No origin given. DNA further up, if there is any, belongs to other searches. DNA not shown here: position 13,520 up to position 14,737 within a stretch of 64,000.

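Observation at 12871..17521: Complete methanofuran/H4MPT-dependent formyltransferase/hydrolase complex (fhcB-A-D-C) in a low-GC gammaproteobacterium, with cofactor genes 10 kb away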

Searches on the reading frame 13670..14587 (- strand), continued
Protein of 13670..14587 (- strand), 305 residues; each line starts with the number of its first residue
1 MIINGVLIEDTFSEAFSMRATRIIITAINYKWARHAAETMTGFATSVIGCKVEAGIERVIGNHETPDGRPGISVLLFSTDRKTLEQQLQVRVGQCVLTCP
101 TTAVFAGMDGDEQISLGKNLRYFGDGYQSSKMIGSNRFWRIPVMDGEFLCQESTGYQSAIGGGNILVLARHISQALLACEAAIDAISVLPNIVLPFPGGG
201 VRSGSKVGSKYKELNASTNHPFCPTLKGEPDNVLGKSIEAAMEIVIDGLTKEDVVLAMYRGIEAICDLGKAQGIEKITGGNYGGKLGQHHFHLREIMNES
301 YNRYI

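Call 27: find_homologous_proteins(query=L057:188-715:-, max_evalue=1e-20)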
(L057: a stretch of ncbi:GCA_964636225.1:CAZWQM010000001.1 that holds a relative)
Query L057:188-715:- (175 aa): 8000 proteins with E <= 1e-20 among 8000 candidates; the best 120 are listed.
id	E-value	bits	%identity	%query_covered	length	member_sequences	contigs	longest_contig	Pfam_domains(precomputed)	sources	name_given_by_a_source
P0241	1.1e-107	375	97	100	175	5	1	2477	PF08714.18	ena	-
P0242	8.3e-107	372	97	100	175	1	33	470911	PF08714.18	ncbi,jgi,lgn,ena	jgi:5,6,7,8-tetrahydromethanopterin hydro-lyase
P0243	1.6e-106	371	94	100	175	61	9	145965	PF08714.18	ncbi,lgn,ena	-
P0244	2.8e-106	370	96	100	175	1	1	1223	PF08714.18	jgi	jgi:5,6,7,8-tetrahydromethanopterin hydro-lyase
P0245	4.9e-106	370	95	100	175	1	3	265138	PF08714.18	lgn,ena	-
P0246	5.6e-106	369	96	100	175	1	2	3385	PF08714.18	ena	-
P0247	6.6e-106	369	96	100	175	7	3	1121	PF08714.18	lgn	-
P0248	4.0e-105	367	95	100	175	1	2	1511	PF08714.18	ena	-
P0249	6.9e-105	366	95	100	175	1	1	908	PF08714.18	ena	-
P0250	2.1e-102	358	90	100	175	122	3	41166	PF08714.18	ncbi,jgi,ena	ncbi:MAG: formaldehyde-activating enzyme [Gammaproteobacteria bacterium]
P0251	1.2e-101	355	90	100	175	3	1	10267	PF08714.18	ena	-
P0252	5.3e-101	353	90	100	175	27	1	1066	PF08714.18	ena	-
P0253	3.8e-98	344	90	100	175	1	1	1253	PF08714.18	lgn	-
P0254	1.1e-97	342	87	100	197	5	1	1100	PF08714.18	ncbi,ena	-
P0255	1.2e-97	342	89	100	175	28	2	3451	PF08714.18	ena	-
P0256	7.5e-97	340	87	100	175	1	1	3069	PF08714.18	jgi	-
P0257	1.4e-93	329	84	98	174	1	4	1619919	PF08714.18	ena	-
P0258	1.4e-92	326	83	98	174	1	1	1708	PF08714.18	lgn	-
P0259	2.1e-91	322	81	98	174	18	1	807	PF08714.18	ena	-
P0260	2.2e-91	322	81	98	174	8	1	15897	PF08714.18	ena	-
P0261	2.4e-91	322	82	98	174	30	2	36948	PF08714.18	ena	-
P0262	2.1e-90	319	81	98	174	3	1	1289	PF08714.18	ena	-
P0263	2.2e-90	319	80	98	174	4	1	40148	PF08714.18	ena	-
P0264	4.3e-90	318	85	98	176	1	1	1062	PF08714.18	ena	-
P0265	4.6e-90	318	79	99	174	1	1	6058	PF08714.18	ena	-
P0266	5.1e-90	318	80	99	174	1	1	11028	PF08714.18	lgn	-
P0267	8.5e-90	317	81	98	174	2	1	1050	PF08714.18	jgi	-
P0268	1.9e-89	316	79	99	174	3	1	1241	PF08714.18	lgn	-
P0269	1.9e-89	316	81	98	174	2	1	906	PF08714.18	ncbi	-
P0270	2.9e-89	315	80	98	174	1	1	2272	PF08714.18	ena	-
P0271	3.9e-89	315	79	98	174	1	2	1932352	PF08714.18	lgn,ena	-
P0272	1.0e-88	313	81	98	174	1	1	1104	PF08714.18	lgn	-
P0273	1.3e-88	313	78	98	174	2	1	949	PF08714.18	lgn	-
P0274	1.6e-88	313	80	98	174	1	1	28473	PF08714.18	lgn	-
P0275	2.9e-88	312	78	98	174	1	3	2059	PF08714.18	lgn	-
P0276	1.0e-87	310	77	99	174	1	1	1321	PF08714.18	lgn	-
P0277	1.3e-87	310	79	98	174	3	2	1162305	PF08714.18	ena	-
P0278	1.5e-87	309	79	98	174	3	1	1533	PF08714.18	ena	-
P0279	3.4e-87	308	78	98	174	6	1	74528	PF08714.18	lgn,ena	-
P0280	4.4e-87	308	78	98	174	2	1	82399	PF08714.18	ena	-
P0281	5.8e-87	308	77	98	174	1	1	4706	PF08714.18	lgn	-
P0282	6.9e-87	307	82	100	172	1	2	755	PF08714.18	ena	-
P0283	7.6e-87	307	79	98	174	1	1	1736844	PF08714.18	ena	-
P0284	1.0e-86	307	78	99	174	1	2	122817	PF08714.18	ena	-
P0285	1.1e-86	307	78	98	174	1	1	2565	PF08714.18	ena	-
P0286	1.1e-86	307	77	98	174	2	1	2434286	PF08714.18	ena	-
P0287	5.1e-86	305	77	98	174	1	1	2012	PF08714.18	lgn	-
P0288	5.7e-86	304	81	97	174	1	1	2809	PF08714.18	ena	-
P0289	7.4e-86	304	77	98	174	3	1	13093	PF08714.18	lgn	-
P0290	2.6e-85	302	76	99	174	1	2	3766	PF08714.18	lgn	-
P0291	2.6e-85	302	78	98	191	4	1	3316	PF08714.18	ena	-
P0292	2.7e-85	302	76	98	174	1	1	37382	PF08714.18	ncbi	-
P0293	3.8e-85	302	77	98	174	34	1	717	PF08714.18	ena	-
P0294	4.5e-85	301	79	97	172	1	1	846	PF08714.18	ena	-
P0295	6.2e-85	301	79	97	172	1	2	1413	PF08714.18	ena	-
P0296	1.3e-84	300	79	97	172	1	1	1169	PF08714.18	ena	-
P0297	1.7e-84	300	78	98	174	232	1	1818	PF08714.18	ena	-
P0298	4.6e-84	298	76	98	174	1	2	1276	PF08714.18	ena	-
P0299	6.9e-84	298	-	-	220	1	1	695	PF08714.18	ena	-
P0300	8.1e-84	297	78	97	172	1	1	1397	PF08714.18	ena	-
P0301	8.9e-84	297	76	99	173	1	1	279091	PF08714.18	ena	-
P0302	2.6e-83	296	76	99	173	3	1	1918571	PF08714.18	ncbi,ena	-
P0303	4.1e-83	295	77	97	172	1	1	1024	PF08714.18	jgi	-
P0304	4.9e-83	295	74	100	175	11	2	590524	PF08714.18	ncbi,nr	ncbi:MAG: formaldehyde-activating enzyme [Gammaproteobacteria bacterium]|nr:formaldehyde-activating 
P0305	5.5e-83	295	75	98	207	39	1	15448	PF08714.18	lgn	-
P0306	9.2e-83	294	75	98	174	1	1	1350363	PF08714.18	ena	-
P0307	1.5e-82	293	74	98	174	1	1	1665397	PF08714.18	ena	-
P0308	5.6e-82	291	74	98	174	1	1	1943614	PF08714.18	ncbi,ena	-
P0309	6.4e-82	291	73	98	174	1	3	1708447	PF08714.18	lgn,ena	-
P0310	1.7e-81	290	74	98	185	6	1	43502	PF08714.18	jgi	jgi:5,6,7,8-tetrahydromethanopterin hydro-lyase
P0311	2.4e-81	289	73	98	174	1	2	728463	PF08714.18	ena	-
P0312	3.5e-81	289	74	98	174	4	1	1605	PF08714.18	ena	-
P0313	7.2e-81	288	73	98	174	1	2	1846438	PF08714.18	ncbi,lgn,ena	-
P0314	1.2e-80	287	98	77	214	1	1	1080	PF08714.18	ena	-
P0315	2.3e-80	286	74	98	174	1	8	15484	PF08714.18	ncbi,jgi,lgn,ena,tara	tara:strand:- start:139 stop:663 length:525 start_codon:yes stop_codon:yes gene_type:complete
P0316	3.3e-80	286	74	98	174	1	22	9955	PF08714.18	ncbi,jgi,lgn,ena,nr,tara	ncbi:MAG: formaldehyde-activating enzyme [Pseudomonadota bacterium]|nr:formaldehyde-activating enzym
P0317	3.4e-80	286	77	98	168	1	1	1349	PF08714.18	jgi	-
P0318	5.7e-80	285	76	98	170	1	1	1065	PF08714.18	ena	-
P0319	7.0e-80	285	77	98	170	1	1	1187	PF08714.18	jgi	jgi:5,6,7,8-tetrahydromethanopterin hydro-lyase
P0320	2.9e-79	283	72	98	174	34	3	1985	PF08714.18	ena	-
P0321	4.3e-79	282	77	99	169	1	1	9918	PF08714.18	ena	-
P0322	4.9e-79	282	76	98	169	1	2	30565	PF08714.18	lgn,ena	-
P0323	8.1e-79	281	76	98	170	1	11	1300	PF08714.18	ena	-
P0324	8.7e-79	281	75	99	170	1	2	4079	PF08714.18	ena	-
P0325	9.8e-79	281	75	98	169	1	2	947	PF08714.18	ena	-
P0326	9.9e-79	281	77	98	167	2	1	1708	PF08714.18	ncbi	ncbi:MAG: formaldehyde-activating enzyme, partial [Candidatus Thiodiazotropha sp. 6PDIVS]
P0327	1.1e-78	281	75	98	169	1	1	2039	PF08714.18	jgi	jgi:5,6,7,8-tetrahydromethanopterin hydro-lyase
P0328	1.5e-78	280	76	98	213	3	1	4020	PF08714.18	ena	-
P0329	1.5e-78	280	76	98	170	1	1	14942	PF08714.18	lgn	-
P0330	1.6e-78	280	76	98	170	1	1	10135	PF08714.18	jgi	jgi:5,6,7,8-tetrahydromethanopterin hydro-lyase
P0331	1.7e-78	280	76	98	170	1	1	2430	PF08714.18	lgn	-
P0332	1.7e-78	280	76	98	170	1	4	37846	PF08714.18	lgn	-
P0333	1.9e-78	280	74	98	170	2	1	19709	PF08714.18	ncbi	-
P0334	2.6e-78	279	76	98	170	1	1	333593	PF08714.18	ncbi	ncbi:MAG: formaldehyde-activating enzyme [Candidatus Thiodiazotropha taylori]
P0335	2.7e-78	279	74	98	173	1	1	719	PF08714.18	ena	-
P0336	4.2e-78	279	75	98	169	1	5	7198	PF08714.18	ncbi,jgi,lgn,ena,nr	ncbi:MAG TPA: formaldehyde-activating enzyme [Chromatiales bacterium]|nr:formaldehyde-activating enz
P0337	4.7e-78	279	77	98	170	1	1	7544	PF08714.18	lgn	-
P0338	5.5e-78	278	76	98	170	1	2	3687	PF08714.18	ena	-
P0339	6.5e-78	278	76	98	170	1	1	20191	PF08714.18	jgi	jgi:5,6,7,8-tetrahydromethanopterin hydro-lyase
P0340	7.1e-78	278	76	98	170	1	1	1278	PF08714.18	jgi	jgi:5,6,7,8-tetrahydromethanopterin hydro-lyase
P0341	7.5e-78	278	75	98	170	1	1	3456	PF08714.18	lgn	-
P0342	8.5e-78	278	76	98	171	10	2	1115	PF08714.18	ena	-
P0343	1.1e-77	277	75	98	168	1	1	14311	PF08714.18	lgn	-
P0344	1.1e-77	277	75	100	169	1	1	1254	PF08714.18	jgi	-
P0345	1.2e-77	277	76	98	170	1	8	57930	PF08714.18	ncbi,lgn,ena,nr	ncbi:MAG: formaldehyde-activating enzyme [Gammaproteobacteria bacterium]|nr:formaldehyde-activating 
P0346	1.4e-77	277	76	98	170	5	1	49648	PF08714.18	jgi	-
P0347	1.5e-77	277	75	98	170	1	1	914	PF08714.18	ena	-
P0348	1.6e-77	277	76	98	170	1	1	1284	PF08714.18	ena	-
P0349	2.5e-77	276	75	97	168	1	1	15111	PF08714.18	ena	-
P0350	2.9e-77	276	72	100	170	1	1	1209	PF08714.18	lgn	-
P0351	2.9e-77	276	75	98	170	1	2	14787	PF08714.18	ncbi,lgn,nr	ncbi:MAG: formaldehyde-activating enzyme [gamma proteobacterium symbiont of Ctena orbiculata]|nr:MAG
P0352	3.0e-77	276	74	98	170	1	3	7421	PF08714.18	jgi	jgi:5,6,7,8-tetrahydromethanopterin hydro-lyase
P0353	3.1e-77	276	76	98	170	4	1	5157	PF08714.18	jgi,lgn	jgi:5,6,7,8-tetrahydromethanopterin hydro-lyase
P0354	3.2e-77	276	75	99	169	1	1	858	PF08714.18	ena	-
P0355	3.2e-77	276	75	98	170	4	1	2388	PF08714.18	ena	-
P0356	3.2e-77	276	74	98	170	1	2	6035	PF08714.18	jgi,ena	jgi:5,6,7,8-tetrahydromethanopterin hydro-lyase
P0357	3.3e-77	276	73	98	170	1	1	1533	PF08714.18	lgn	-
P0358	3.6e-77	276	76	98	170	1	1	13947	PF08714.18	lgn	-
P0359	3.6e-77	276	76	98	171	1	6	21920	PF08714.18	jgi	jgi:5,6,7,8-tetrahydromethanopterin hydro-lyase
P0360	3.9e-77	276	74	98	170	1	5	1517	PF08714.18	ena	-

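Call 29: list_cluster_members(proteins=[P0241, P0242, P0243, P0245, P0250, P0251, P0252, P0254, P0255, P0256])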
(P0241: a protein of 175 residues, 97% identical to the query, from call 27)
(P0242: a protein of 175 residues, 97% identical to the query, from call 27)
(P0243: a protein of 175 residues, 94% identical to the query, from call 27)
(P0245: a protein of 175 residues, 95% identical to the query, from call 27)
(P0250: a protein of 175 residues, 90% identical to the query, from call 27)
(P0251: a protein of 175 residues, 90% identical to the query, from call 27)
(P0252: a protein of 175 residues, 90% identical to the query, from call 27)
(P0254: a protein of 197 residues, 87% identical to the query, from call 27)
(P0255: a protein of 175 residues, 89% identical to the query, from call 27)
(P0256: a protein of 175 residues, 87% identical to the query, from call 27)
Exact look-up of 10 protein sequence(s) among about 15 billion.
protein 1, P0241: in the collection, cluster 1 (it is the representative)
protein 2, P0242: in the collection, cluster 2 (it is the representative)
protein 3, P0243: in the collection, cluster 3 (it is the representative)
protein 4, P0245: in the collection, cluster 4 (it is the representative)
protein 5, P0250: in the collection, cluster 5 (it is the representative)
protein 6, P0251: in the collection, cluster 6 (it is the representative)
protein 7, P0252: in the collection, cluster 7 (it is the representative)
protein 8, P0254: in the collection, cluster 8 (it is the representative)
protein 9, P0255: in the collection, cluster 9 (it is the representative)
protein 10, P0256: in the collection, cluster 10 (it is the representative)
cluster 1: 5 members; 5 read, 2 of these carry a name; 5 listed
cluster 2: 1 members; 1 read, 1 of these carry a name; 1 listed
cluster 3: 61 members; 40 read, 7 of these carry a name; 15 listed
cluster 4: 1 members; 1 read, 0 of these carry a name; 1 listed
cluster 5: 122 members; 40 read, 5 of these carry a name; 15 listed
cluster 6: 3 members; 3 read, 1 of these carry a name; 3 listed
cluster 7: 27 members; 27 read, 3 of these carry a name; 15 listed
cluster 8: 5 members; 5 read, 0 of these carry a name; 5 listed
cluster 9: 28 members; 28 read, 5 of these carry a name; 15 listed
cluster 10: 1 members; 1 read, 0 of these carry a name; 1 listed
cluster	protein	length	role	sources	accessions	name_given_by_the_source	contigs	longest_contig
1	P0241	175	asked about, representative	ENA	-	-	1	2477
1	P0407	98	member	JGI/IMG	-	5,6,7,8-tetrahydromethanopterin hydro-lyase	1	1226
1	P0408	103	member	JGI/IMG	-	5,6,7,8-tetrahydromethanopterin hydro-lyase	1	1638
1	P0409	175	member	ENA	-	-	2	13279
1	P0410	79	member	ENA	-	-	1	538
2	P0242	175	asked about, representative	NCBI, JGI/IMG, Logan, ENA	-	5,6,7,8-tetrahydromethanopterin hydro-lyase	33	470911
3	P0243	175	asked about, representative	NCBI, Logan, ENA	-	-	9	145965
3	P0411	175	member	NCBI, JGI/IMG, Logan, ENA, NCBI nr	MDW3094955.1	MAG: formaldehyde-activating enzyme [Gammaproteobacteria bacterium] | formaldehyde-activating enzyme [Gammaproteobacteria bacterium]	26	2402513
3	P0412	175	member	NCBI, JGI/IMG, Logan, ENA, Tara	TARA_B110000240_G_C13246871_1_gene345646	5,6,7,8-tetrahydromethanopterin hydro-lyase | strand:+ start:126 stop:653 length:528 start_codon:yes stop_codon:yes gene_type:complete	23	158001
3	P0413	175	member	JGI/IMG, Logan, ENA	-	5,6,7,8-tetrahydromethanopterin hydro-lyase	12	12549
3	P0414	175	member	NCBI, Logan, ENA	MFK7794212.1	MAG: formaldehyde-activating enzyme [Gammaproteobacteria bacterium]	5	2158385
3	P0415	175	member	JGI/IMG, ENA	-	5,6,7,8-tetrahydromethanopterin hydro-lyase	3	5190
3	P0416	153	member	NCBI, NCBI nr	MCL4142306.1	UNVERIFIED_CONTAM: hypothetical protein GTU68_037128 [Idotea baltica] | hypothetical protein [Idotea baltica]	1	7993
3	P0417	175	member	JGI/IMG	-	5,6,7,8-tetrahydromethanopterin hydro-lyase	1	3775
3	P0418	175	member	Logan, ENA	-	-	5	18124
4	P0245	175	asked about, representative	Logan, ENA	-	-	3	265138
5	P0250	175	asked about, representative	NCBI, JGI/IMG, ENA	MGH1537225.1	MAG: formaldehyde-activating enzyme [Gammaproteobacteria bacterium]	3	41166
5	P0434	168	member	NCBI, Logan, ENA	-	-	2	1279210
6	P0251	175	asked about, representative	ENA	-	-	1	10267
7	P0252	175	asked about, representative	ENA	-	-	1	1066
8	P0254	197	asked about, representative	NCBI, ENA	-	-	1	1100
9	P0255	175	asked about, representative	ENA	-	-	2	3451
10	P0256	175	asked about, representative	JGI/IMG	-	-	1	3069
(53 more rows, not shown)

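Call 30: find_encoding_contigs(protein=P0434, flank=10000, max_places=3)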
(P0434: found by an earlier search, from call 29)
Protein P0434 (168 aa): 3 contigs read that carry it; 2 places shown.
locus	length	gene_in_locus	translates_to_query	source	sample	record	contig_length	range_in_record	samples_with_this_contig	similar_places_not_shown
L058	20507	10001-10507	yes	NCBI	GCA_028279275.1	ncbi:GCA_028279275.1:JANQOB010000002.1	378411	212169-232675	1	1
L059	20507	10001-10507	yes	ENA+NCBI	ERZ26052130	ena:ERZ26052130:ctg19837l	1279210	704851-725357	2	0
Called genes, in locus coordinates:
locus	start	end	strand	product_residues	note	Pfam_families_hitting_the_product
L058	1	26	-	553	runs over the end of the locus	PF20142:Scaffold, PF01471:PG_binding_1, PF03734:YkuD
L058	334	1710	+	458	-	PF00133:tRNA-synt_1 (faint), PF01406:tRNA-synt_1e, PF09334:tRNA-synt_1g (faint), PF09190:DALR_2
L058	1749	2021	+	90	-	-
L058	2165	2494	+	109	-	-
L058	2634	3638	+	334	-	PF00288:GHMP_kinases_N, PF08544:GHMP_kinases_C (weak)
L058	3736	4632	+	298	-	PF09176:Mpt_N, PF01488:Shikimate_DH (weak), PF05368:NmrA (weak)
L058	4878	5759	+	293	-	PF02655:ATP-grasp_3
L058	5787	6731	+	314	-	PF02289:MCH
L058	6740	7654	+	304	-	PF14397:ATPgrasp_ST (faint), PF08443:RimK, PF02955:GSH-S_ATP (weak), PF14398:ATPgrasp_YheCD (faint)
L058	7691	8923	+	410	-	PF00999:Na_H_Exchanger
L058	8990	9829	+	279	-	PF01874:CitG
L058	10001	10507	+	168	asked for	PF08714:Fae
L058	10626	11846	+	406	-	PF01242:PTPS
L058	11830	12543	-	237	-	PF00977:His_biosynth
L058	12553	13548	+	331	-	PF18301:preATP-grasp_3, PF02655:ATP-grasp_3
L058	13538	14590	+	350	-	PF01968:Hydantoinase_A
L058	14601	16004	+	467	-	PF04715:, PF00425:Chorismate_bind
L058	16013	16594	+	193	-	PF00696:AA_kinase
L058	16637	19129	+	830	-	PF03176:MMPL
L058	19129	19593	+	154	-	PF03073:TspO_MBR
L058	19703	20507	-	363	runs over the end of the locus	PF00930:DPPIV_N (faint), PF07676:PD40 (faint), PF26549:Tricorn_N (weak), PF26550:Tricorn_2nd, PF26549:Tricorn_N (weak)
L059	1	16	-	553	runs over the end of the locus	PF20142:Scaffold, PF01471:PG_binding_1, PF03734:YkuD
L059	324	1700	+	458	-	PF01406:tRNA-synt_1e, PF09334:tRNA-synt_1g (faint), PF09190:DALR_2, PF23493:CysS_C (faint)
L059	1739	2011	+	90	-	-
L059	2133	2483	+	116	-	-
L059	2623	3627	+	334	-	PF00288:GHMP_kinases_N, PF08544:GHMP_kinases_C (faint)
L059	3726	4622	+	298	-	PF09176:Mpt_N, PF01488:Shikimate_DH (weak), PF05368:NmrA (weak)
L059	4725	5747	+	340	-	PF02655:ATP-grasp_3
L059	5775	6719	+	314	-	PF02289:MCH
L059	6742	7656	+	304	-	PF14397:ATPgrasp_ST (faint), PF08443:RimK, PF02955:GSH-S_ATP (weak), PF14398:ATPgrasp_YheCD (faint)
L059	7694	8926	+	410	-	PF00999:Na_H_Exchanger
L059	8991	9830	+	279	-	PF01874:CitG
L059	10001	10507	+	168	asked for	PF08714:Fae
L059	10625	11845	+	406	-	PF01242:PTPS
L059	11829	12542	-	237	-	PF00977:His_biosynth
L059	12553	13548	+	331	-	PF18301:preATP-grasp_3, PF02655:ATP-grasp_3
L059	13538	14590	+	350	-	PF01968:Hydantoinase_A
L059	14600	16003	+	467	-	PF04715:, PF00425:Chorismate_bind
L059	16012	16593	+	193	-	PF00696:AA_kinase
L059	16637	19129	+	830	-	PF03176:MMPL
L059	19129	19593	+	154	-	PF03073:TspO_MBR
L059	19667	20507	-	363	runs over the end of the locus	PF00930:DPPIV_N (faint), PF26550:Tricorn_2nd, PF07676:PD40 (faint), PF26549:Tricorn_N (weak), PF26550:Tricorn_2nd, PF26549:Tricorn_N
